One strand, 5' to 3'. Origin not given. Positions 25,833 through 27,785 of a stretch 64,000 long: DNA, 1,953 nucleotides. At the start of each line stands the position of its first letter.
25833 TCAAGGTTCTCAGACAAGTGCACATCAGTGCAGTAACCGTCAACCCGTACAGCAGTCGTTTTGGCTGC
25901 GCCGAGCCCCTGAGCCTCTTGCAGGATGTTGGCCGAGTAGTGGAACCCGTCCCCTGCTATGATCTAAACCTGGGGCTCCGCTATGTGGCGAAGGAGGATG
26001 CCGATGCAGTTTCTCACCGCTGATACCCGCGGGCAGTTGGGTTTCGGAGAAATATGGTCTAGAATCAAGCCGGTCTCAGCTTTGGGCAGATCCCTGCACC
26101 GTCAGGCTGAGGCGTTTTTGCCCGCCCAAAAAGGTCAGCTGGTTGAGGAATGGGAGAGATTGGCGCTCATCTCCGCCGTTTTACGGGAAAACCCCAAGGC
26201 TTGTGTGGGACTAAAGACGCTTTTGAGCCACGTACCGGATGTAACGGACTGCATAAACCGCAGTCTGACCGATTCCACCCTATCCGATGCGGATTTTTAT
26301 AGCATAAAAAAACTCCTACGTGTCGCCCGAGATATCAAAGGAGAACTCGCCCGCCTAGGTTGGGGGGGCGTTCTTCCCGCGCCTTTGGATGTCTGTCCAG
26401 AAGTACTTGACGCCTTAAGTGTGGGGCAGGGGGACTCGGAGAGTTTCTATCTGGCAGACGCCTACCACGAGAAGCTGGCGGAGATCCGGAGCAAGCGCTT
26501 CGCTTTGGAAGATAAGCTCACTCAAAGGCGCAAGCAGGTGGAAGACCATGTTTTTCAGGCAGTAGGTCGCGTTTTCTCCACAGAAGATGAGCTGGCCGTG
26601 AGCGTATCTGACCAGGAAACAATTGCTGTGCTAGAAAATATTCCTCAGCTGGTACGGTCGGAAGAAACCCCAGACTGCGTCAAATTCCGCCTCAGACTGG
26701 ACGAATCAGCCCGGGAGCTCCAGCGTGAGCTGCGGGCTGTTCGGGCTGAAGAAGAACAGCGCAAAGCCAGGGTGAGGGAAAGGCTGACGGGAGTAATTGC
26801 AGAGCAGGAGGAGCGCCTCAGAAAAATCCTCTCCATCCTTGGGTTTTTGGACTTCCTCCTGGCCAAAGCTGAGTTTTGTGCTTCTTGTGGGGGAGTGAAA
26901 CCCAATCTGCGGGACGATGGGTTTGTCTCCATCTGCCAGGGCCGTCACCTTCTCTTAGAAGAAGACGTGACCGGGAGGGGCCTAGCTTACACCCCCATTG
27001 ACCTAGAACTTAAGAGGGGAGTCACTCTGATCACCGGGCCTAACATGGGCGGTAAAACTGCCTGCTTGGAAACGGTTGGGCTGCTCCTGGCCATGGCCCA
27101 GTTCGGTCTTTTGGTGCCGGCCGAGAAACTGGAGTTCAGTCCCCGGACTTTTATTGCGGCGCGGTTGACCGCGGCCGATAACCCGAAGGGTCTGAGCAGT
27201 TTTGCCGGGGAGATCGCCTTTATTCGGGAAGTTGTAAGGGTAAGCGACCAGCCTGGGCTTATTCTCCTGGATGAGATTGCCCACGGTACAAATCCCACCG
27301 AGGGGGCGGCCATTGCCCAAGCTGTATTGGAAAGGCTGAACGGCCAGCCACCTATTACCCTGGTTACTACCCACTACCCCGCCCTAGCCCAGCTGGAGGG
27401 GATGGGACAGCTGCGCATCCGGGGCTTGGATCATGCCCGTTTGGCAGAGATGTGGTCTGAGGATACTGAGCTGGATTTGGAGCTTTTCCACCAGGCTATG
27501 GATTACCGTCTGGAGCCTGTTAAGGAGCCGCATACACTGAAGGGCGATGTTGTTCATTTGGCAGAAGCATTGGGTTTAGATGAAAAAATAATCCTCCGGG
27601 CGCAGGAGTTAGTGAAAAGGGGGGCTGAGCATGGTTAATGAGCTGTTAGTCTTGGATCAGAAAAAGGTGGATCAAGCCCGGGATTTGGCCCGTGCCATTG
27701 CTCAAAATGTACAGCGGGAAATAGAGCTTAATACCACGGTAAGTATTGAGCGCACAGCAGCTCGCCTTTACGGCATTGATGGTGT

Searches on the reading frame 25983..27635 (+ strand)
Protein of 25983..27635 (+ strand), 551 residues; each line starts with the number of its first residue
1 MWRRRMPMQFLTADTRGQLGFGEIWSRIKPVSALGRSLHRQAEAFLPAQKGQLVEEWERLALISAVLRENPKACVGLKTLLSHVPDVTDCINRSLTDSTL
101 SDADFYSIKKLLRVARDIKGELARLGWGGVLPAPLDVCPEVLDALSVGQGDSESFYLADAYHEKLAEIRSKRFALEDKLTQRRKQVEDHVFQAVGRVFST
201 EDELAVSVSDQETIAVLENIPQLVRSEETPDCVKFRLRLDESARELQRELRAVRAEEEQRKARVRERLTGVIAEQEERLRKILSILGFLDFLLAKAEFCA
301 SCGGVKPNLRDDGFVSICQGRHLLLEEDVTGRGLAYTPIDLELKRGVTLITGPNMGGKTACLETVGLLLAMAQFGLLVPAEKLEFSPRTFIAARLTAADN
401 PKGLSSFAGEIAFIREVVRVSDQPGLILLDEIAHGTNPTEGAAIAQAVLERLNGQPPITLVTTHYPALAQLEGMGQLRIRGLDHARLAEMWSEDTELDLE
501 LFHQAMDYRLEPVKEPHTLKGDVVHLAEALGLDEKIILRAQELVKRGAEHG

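Call 46: search_protein_families(library=pfam, proteins=[window:25983-27635:+], max_evalue=0.001)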
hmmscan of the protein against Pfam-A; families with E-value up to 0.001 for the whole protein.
window:25983-27635:+ (551 aa): 1 family
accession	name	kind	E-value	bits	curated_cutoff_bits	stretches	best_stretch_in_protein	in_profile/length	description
PF00488.27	MutS_V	-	1.1e-27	97.7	30.2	1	349-543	2-183/188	MutS domain V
